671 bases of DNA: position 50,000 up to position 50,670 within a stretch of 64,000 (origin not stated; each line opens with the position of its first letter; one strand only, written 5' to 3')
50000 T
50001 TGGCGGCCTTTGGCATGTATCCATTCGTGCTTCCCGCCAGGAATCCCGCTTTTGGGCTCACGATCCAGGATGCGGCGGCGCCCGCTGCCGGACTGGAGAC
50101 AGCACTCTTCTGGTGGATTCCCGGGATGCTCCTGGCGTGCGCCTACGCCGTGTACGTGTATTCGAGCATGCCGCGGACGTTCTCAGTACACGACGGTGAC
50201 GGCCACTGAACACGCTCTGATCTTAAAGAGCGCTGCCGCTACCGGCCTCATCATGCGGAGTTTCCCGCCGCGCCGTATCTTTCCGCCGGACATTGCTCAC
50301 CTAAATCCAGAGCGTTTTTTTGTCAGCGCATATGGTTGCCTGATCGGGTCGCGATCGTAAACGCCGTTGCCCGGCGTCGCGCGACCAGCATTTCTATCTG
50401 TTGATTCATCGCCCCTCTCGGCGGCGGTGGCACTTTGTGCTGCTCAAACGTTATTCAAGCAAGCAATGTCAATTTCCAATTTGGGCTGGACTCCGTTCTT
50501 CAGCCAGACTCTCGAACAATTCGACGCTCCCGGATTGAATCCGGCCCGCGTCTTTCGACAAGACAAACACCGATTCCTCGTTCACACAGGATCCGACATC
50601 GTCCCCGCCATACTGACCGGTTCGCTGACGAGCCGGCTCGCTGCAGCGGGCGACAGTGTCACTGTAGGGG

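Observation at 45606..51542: Ghost rsgA copy and intact rsgA bracket a 4.2-kb insert carrying two toxin-antitoxin pairs and cydAB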

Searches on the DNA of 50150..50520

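Call 41: search_rna_families(source=window, start=50150, end=50520, threshold=evalue, max_evalue=10)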
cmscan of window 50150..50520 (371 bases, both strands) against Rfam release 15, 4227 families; matches with E-value up to 10: 0.
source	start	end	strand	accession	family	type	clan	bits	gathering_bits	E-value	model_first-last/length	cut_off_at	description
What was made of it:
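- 50241..50465 (+): Intact rsgA leader. Its conserved core is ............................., followed by three predicted hairpins. No Rfam match even at E<=10 (call 41).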
